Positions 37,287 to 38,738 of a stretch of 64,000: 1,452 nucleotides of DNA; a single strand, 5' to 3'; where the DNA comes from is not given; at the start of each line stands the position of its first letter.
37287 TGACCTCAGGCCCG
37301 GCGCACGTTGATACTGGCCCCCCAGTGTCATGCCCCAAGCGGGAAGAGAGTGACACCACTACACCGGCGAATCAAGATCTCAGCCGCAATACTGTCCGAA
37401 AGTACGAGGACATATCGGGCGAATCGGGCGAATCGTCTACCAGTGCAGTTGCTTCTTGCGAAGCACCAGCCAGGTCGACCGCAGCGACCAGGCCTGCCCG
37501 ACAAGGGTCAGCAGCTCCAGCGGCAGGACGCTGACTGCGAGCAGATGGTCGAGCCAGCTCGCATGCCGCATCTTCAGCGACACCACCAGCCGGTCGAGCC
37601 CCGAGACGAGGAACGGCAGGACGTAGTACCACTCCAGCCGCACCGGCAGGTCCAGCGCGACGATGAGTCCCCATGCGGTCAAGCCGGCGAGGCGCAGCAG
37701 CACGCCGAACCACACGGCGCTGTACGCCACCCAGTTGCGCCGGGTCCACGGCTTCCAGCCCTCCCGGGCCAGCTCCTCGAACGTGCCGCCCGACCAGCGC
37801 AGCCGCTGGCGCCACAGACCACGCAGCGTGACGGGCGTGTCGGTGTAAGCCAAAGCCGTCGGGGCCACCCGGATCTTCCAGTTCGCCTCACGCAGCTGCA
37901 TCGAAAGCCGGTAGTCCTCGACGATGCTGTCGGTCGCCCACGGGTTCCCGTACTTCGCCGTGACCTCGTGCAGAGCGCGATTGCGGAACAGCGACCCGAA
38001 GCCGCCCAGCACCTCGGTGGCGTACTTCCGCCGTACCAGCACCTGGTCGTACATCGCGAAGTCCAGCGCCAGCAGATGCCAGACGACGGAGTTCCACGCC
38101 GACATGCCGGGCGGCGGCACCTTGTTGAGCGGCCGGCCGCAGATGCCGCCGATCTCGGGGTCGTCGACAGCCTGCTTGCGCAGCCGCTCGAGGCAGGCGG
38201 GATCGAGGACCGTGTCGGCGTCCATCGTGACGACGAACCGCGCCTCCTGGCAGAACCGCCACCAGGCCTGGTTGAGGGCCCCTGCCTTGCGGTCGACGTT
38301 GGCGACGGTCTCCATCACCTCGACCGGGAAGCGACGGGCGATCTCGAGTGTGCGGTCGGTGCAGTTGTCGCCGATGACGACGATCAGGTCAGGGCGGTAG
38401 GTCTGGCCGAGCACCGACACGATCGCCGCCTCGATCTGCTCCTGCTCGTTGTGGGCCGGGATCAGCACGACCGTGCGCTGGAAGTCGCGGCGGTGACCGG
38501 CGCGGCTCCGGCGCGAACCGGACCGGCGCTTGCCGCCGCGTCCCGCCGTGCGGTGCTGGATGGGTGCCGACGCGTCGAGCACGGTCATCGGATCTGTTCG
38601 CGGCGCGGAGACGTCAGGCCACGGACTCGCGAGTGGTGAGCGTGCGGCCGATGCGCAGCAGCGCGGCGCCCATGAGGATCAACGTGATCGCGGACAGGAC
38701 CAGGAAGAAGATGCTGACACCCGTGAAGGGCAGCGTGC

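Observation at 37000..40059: Candidate surface-matrix gene module: lipoprotein esterase, small LPFTG-tail protein, processive GT2 synthase, then the giant secreted protein, all co-directional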

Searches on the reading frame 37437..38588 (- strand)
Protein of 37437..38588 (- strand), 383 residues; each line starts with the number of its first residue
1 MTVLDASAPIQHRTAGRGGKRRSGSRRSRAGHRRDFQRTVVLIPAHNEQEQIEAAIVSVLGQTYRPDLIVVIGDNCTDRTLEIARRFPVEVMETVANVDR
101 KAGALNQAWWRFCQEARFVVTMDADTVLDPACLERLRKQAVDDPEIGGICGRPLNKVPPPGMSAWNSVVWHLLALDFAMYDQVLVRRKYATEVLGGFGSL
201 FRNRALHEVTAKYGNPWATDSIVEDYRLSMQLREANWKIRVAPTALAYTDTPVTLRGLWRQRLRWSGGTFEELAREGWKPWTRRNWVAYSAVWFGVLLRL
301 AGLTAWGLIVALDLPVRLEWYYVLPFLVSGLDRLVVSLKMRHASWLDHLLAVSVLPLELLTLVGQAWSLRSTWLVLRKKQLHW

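Call 6: search_protein_families(library=pfam, proteins=[window:37437-38588:-], max_evalue=0.01)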
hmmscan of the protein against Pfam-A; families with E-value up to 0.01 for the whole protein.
window:37437-38588:- (383 aa): 5 families
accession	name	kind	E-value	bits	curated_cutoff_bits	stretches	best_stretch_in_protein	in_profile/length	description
PF13632.12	Glyco_trans_2_3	-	3.3e-21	76.5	27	1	118-320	1-183/198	Glycosyl transferase family group 2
PF13641.12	Glyco_tranf_2_3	-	3.8e-20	73.3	27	1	38-268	2-230/230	Glycosyltransferase like family 2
PF00535.33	Glycos_transf_2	-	4.9e-19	69.3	23.3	1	41-153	2-116/168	Glycosyl transferase family 2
PF13506.12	Glyco_transf_21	-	1.6e-07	31.4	21.7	1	101-266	18-173/174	Glycosyl transferase family 21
PF03142.21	Chitin_synth_2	-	0.0041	16.3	27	0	118-152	204-238/527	Chitin synthase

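Call 7: search_protein_families(library=ncbifam, proteins=[window:37437-38588:-], max_evalue=0.01)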
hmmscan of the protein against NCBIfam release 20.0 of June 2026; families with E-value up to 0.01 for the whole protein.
window:37437-38588:- (383 aa): 24 families
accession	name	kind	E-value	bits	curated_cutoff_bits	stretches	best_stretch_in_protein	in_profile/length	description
TIGR03937.1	PgaC_IcaA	equivalog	8.5e-33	113.9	422.3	1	26-289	34-290/407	poly-beta-1,6-N-acetyl-D-glucosamine synthase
NF053846.1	glyco_with_XrtP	equivalog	1.5e-15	56.8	520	1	25-270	30-299/440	XrtP-associated glycosyltransferase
NF041865.1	EpsU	equivalog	1.2e-11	44.3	700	1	37-278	39-274/394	exopolysaccharide biosynthesis GT2 family glycosyltransferase EpsU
TIGR03111.1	glyc2_xrt_Gpos1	hypoth_equivalog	2e-11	43.4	363.95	1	34-272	46-289/439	TIGR03111 family XrtG-associated glycosyltransferase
TIGR04242.1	nodulat_NodC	equivalog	9.5e-10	38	550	1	35-272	46-287/395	chitooligosaccharide synthase NodC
TIGR03469.1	HpnB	hypoth_equivalog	1.8e-08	33.9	379.25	1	30-94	37-102/386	hopene-associated glycosyltransferase HpnB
TIGR04283.1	glyco_like_mftF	equivalog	4.5e-07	29.7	182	1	41-264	3-200/221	TIGR04283 family arsenosugar biosynthesis glycosyltransferase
TIGR04182.1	glyco_TIGR04182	equivalog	2.4e-06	27.1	325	1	40-200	3-151/293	S-layer glycoprotein N-glycosyltransferase AglJ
NF047683.1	TeichurnBiosyTuaG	equivalog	3.6e-06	26.8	400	1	40-135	9-106/252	teichuronic acid biosynthesis protein TuaG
TIGR03965.1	mycofact_glyco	equivalog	1.4e-05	24.1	280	1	36-301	73-332/467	mycofactocin biosynthesis glycosyltransferase MftF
NF010496.0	PRK13915.1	equivalog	2.1e-05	23.7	262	1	37-136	31-138/307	glucosyl-3-phosphoglycerate synthase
NF007482.0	PRK10073.1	equivalog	2.5e-05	23.5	423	1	38-143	7-113/334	glycosyltransferase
NF038299.1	EPS_HpsN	equivalog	0.00021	20.4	425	1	40-245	4-216/317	hormogonium polysaccharide biosynthesis glycosyltransferase HpsN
TIGR03472.1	HpnI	equivalog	0.00024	20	310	1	29-342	33-323/373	bacteriohopanetetrol glucosamine biosynthesis glycosyltransferase HpnI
NF003956.0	PRK05454.1-3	equivalog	0.0003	19.1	864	1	96-151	211-266/718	glucans biosynthesis glucosyltransferase MdoH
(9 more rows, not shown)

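Call 13: find_encoding_contigs(protein=window:37437-38588:-, flank=10000, max_places=6)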
Protein window:37437-38588:- (383 aa): 1 contig read that carries it; 1 place shown.
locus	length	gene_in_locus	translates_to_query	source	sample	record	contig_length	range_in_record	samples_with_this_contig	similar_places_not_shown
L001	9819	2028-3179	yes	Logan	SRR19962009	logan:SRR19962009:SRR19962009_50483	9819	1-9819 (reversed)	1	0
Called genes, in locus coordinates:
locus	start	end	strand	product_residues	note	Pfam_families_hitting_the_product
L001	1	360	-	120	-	?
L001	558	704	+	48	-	-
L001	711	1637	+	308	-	PF10503:Esterase_PHB (weak), PF02230:Abhydrolase_2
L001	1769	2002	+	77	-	-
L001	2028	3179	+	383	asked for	PF00535:Glycos_transf_2, PF13641:Glyco_tranf_2_3, PF01644:Chitin_synth_1 (faint), PF13632:Glyco_trans_2_3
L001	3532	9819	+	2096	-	?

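Call 14: find_homologous_proteins(query=window:37440-38588:-)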
Query window:37440-38588:- (383 aa): 1287 proteins with E <= 0.001 among 8000 candidates; the best 120 are listed.
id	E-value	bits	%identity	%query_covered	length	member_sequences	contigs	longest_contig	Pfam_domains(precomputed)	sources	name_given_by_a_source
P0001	4.9e-243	824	96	92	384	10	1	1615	PF13632.13,PF13641.13,PF01644.24,PF00535.33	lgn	-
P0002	1.4e-203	694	79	100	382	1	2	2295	PF13632.13,PF13506.14,PF13641.13,PF00535.33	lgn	-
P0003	2.3e-198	677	77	100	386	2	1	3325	PF13632.13,PF13641.13,PF00535.33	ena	-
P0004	1.3e-196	671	76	100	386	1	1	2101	PF13632.13,PF13641.13,PF00535.33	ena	-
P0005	1.9e-196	671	79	95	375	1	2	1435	PF13632.13,PF13641.13,PF00535.33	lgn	-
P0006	2.4e-196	670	77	100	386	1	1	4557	PF13632.13,PF13641.13,PF00535.33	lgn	-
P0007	3.3e-196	670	78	98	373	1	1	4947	PF13632.13,PF13641.13,PF01644.24,PF00535.33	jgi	-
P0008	3.0e-195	667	79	95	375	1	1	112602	PF13632.13,PF13641.13,PF00535.33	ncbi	ncbi:MAG: hypothetical protein NVSMB55_02700 [Mycobacteriales bacterium]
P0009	1.1e-193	662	75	100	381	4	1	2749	PF13632.13,PF13506.14,PF13641.13,PF01644.24,PF00535.33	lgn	-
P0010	5.0e-191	653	78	91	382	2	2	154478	PF13632.13,PF13641.13,PF01644.24,PF00535.33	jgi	jgi:biofilm PGA synthesis N-glycosyltransferase PgaC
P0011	1.4e-182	625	75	95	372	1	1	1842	PF13632.13,PF13641.13,PF01644.24,PF00535.33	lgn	-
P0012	1.4e-180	619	74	91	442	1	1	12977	PF13632.13,PF13506.14,PF13641.13,PF00535.33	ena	-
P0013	5.7e-178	610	71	97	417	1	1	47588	PF13632.13,PF13506.14,PF13641.13,PF01644.24,PF00535.33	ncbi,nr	ncbi:MAG TPA: glycosyltransferase family 2 protein [Mycobacteriales bacterium]|nr:glycosyltransferas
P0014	1.8e-177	608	74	92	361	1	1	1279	PF13632.13,PF13506.14,PF13641.13,PF00535.33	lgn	-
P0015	3.2e-177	607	71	98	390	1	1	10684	PF13632.13,PF13506.14,PF13641.13,PF01644.24,PF00535.33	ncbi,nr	ncbi:MAG TPA: glycosyltransferase [Mycobacteriales bacterium]|nr:glycosyltransferase [Mycobacteriale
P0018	2.7e-174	598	71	91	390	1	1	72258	PF13632.13,PF13506.14,PF13641.13,PF00535.33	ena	-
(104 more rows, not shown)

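Call 15: find_encoding_contigs(protein=P0008, flank=10000, max_places=2)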
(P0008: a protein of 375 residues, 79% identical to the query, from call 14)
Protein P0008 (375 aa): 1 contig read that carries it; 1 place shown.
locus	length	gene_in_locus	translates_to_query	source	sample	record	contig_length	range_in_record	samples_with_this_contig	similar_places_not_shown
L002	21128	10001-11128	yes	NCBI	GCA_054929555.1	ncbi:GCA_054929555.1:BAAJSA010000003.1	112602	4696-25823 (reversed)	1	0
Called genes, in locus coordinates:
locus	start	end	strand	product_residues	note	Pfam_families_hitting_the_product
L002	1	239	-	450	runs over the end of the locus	PF02470:MlaD, PF11887:Mce4_CUP1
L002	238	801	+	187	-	PF05163:DinB, PF04978:MST, PF11716:MDMPI_N (weak), PF12867:DinB_2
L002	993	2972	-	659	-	PF00512:HisKA, PF02518:HATPase_c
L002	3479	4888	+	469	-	PF17158:MASE4, PF00990:GGDEF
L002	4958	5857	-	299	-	PF00274:Glycolytic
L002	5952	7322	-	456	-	PF13229:Beta_helix (faint)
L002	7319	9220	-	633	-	PF13473:Cupredoxin_1 (weak), PF07732:Cu-oxidase_3, PF07731:Cu-oxidase_2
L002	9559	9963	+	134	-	-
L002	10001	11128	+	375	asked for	PF00535:Glycos_transf_2, PF13641:Glyco_tranf_2_3, PF13632:Glyco_trans_2_3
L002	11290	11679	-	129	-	-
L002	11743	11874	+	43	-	-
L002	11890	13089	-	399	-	PF00070:Pyr_redox (faint), PF07992:Pyr_redox_2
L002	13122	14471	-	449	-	PF00753:Lactamase_B (weak), PF00581:Rhodanese (weak)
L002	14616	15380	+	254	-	PF00392:GntR, PF07702:UTRA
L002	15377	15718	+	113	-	PF00581:Rhodanese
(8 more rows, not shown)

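Call 16: find_encoding_contigs(protein=P0010, flank=10000, max_places=2)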
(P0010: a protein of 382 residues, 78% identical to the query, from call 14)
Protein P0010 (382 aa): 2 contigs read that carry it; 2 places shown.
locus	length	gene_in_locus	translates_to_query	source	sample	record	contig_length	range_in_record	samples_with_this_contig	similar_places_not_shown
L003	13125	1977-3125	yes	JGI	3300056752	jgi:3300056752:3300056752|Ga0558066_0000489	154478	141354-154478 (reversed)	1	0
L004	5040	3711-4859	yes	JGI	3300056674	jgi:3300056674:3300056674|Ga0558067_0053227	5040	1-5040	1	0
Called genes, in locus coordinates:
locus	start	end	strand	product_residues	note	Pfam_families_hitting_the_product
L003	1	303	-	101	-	?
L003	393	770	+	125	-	PF04237:YjbR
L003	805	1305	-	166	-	PF14539:DUF4442 (weak), PF13622:4HBT_3, PF03061:4HBT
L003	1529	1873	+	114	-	-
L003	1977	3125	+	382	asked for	PF13641:Glyco_tranf_2_3, PF00535:Glycos_transf_2, PF01644:Chitin_synth_1 (faint), PF13632:Glyco_trans_2_3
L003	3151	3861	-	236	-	PF00106:adh_short, PF01370:Epimerase (weak), PF13561:adh_short_C2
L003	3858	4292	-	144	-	PF13577:SnoaL_4, PF12680:SnoaL_2 (faint), PF00866:Ring_hydroxyl_B (weak)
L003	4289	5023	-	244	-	PF00378:ECH_1, PF16113:ECH_2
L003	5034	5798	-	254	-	PF00106:adh_short, PF08659:KR, PF13561:adh_short_C2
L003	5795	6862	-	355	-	PF00478:IMPDH, PF03060:NMO, PF01070:FMN_dh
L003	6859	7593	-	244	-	PF01144:CoA_trans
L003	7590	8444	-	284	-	PF01144:CoA_trans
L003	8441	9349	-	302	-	PF00441:Acyl-CoA_dh_1, PF08028:Acyl-CoA_dh_2 (weak)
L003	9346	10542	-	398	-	PF02771:Acyl-CoA_dh_N, PF02770:Acyl-CoA_dh_M, PF00441:Acyl-CoA_dh_1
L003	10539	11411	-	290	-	PF00106:adh_short, PF08659:KR, PF13561:adh_short_C2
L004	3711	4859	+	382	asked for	PF13641:Glyco_tranf_2_3, PF00535:Glycos_transf_2, PF01644:Chitin_synth_1 (faint), PF13632:Glyco_trans_2_3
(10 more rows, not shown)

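Call 17: find_encoding_contigs(protein=P0018, flank=10000, max_places=2)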
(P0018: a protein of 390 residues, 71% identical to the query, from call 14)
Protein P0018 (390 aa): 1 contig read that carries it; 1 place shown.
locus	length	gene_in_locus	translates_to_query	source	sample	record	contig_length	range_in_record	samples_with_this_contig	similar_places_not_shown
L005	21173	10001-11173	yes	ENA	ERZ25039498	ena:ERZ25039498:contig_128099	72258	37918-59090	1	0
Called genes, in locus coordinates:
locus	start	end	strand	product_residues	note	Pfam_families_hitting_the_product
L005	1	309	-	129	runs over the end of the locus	PF01243:PNPOx_N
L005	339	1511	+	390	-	PF00144:Beta-lactamase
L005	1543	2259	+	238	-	PF00174:Oxidored_molyb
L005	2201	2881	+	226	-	PF01292:Ni_hydr_CYTB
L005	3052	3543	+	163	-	PF24837:AMIN-like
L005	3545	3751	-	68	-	PF07992:Pyr_redox_2 (weak)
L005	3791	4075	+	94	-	-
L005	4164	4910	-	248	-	PF00462:Glutaredoxin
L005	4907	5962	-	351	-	PF13714:PEP_mutase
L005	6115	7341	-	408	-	PF09594:GT87 (weak)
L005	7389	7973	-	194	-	-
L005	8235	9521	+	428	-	PF00082:Peptidase_S8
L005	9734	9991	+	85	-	-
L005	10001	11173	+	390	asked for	PF13506:Glyco_transf_21 (weak), PF00535:Glycos_transf_2, PF13641:Glyco_tranf_2_3, PF13632:Glyco_trans_2_3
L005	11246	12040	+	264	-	PF01523:PmbA_TldD_1st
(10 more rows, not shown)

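Call 23: find_related_loci(query=A1, collection=genome_contigs, flank=10000)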
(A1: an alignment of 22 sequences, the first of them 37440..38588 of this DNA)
Query A1 (383 aa) in genome_contigs; peptide patterns used: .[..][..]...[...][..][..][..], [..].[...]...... (x = any residue, [..] = any of these).
82 stretches matched a pattern; 61 encode a relative of the query (tblastn E <= 1e-3); 61 distinct loci.
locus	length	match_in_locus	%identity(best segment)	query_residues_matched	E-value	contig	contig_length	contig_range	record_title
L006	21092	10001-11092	79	20-383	0e+0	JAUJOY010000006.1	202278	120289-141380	MAG: Mycobacteriales bacterium isolate YX3bin30 opera_contig_143, whole genome shotgun sequence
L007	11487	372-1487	71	11-383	1e-178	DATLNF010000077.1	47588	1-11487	MAG TPA_asm: Mycobacteriales bacterium isolate SMAG_U13793 k141_5569148, whole genome shotgun sequence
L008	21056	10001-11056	72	32-383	2e-173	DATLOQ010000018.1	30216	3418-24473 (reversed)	MAG TPA_asm: Mycobacteriales bacterium isolate SMAG_U13830 k141_3891362, whole genome shotgun sequence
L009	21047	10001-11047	71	35-383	1e-167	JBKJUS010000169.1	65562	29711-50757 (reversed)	MAG: Mycobacteriales bacterium isolate ant_bin.80 S1Ck117_4873684_flag_1_multi_22.0000_len_65562, whole genome shotgun s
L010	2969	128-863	96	103-383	2e-131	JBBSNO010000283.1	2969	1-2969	MAG: Actinomycetales bacterium isolate LS5_sbin.7 LS5_sbin.7_K_550780_L_2969_cov_15.9268, whole genome shotgun sequence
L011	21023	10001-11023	46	38-383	2e-78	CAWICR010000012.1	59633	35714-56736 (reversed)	MAG: uncultured Acidimicrobiaceae bacterium isolate MFD00731.bin.2.65 genome assembly, contig: contig_57028, whole genom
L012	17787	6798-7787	41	38-383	2e-70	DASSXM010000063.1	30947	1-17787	MAG TPA_asm: Gaiellaceae bacterium isolate SMAG_U650 k141_1066115, whole genome shotgun sequence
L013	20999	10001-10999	41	44-372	2e-68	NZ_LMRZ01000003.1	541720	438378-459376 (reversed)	Janibacter sp. Soil728 contig_2, whole genome shotgun sequence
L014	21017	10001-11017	36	40-383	6e-62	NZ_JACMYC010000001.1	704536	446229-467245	Nocardioides deserti strain SC8A-24 Scaffold1_1, whole genome shotgun sequence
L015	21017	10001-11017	36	40-383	6e-62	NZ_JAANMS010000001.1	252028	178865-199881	Nocardioides sp. IC4_145 NODE_1_length_252028_cov_38.179912, whole genome shotgun sequence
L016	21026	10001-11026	33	41-383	1e-58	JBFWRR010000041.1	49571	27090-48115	MAG: Pseudonocardia sp. isolate CA_2019_TPBF_210 NODE_4574_length_49571_cov_22.780358_TPBF, whole genome shotgun sequenc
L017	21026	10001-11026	35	40-383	2e-58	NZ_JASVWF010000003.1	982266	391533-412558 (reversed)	Actinomycetospora termitidis strain Odt1-22 Assembly_contig_3, whole genome shotgun sequence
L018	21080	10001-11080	35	24-383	3e-58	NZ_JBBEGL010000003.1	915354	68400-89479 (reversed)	Actinomycetospora aeridis strain OC33-EN06 3, whole genome shotgun sequence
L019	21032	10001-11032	34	40-383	5e-58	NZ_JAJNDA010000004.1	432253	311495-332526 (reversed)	Actinomycetospora soli strain SF1 NODE_4_length_432253_cov_21.951378, whole genome shotgun sequence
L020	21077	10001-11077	33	24-383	1e-57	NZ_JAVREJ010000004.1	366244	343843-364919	Pseudonocardia charpentierae strain DSM 45834 NODE_4_length_366244_cov_22.445145, whole genome shotgun sequence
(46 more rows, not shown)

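Call 43: search_solved_structures(query=A1, max_evalue=0.001, show_alignments=2)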
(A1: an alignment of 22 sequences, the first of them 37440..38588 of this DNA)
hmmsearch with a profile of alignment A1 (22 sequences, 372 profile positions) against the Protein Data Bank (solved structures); distinct sequences matched with E-value up to 0.001: 28.
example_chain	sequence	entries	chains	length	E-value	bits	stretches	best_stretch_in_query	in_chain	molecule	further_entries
5ej1_A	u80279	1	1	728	1.3e-12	50.6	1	25-309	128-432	Putative cellulose synthase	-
4hg6_A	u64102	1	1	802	1.6e-12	50.3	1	25-309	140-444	Cellulose Synthase Subunit A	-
4p00_A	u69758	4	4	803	1.6e-12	50.3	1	25-309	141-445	Cellulose Synthase A subunit | Cellulose Synthase subunit A | Putative cellulose synthase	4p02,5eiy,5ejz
8vh7_A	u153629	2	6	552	2.6e-12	49.5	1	26-177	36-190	Heparosan synthase B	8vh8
8viw_A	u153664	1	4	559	2.7e-12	49.5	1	26-177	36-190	Heparosan synthase B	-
6p61_A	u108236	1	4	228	1.2e-10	44.1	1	15-150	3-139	Glycosyltransferase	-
2z87_A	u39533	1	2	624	1.4e-10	43.8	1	13-143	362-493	Chondroitin synthase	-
2z86_A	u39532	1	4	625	1.4e-10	43.8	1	13-143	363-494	Chondroitin synthase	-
6h1j_A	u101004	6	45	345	3.6e-09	39.2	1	21-128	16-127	Probable ss-1,3-N-acetylglucosaminyltransferase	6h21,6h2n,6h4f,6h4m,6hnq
7wjm_A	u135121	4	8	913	1.6e-08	37.1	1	104-268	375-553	Chitin synthase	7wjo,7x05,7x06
8k52_A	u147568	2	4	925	1.6e-08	37.1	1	104-268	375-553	chitin synthase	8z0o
5tze_C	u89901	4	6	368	1.7e-08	37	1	28-132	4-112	Glycosyl transferase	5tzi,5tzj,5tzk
5tz8_A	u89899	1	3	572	3.6e-08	35.9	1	28-131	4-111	Glycosyl transferase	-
7lby_A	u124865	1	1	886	1.2e-07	34.2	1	24-317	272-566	Cellulose synthase catalytic subunit [UDP-forming]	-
9b8v_E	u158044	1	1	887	1.2e-07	34.2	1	24-317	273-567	Cellulose synthase catalytic subunit [UDP-forming]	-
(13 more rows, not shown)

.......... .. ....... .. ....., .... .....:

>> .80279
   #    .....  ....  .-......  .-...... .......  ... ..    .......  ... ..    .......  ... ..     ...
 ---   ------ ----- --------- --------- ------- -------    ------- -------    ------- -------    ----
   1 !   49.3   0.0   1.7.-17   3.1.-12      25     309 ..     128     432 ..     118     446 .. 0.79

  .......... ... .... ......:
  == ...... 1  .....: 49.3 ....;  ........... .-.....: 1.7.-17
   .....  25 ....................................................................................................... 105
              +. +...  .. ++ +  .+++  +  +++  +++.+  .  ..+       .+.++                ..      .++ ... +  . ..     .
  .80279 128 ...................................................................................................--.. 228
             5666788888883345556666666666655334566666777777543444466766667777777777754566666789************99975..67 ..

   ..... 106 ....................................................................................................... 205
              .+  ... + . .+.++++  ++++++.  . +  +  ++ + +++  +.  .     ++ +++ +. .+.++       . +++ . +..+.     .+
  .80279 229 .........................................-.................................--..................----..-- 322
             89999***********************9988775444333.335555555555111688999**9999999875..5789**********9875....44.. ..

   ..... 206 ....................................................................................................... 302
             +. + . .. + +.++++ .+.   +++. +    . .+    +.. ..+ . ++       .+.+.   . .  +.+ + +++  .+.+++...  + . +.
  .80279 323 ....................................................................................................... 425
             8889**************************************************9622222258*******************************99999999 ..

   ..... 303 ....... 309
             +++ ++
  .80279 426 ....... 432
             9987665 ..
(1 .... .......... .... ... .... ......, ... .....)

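Call 50: predict_structure(alignment_id=A1)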
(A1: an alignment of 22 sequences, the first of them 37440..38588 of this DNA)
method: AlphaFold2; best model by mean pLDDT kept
length: 383 residues; sequences in the alignment: 22
mean_pLDDT: 87.2   pTM: 0.83
mean pLDDT of the five models: 87.2, 87.2, 87.0, 86.4, 85.7
residues with pLDDT >= 90: 241; 70-90: 102; 50-70: 6; < 50: 34
segments of 3 or more residues with pLDDT < 50: 1-19, 21-32
pLDDT, mean of each block of 10 residues (from residue 1): 37 45 44 66 94 97 97 95 98 90 95 96 96 97 97 92 92 91 92 87 97 93 90 95 95 85 85 90 89 91 94 90 90 94 93 87 87 82 56
secondary structure, 60 per line:
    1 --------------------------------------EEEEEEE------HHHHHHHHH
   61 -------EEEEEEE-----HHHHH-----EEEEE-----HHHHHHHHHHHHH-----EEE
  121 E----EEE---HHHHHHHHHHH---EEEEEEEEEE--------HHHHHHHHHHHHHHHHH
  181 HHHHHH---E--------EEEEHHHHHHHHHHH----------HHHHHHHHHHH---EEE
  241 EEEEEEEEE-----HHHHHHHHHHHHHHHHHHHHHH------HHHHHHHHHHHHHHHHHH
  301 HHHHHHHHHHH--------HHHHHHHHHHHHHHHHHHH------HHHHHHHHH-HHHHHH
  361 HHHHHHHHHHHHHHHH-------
elements in order: E39-45 H52-60 E68-74 H80-84 E90-94 H100-112 E118-121 E126-128 H132-142 E146-155 H164-186 E199-202 H203-213 H224-234 E238-249 H255-276 H283-311 H320-338 H345-353 H355-376
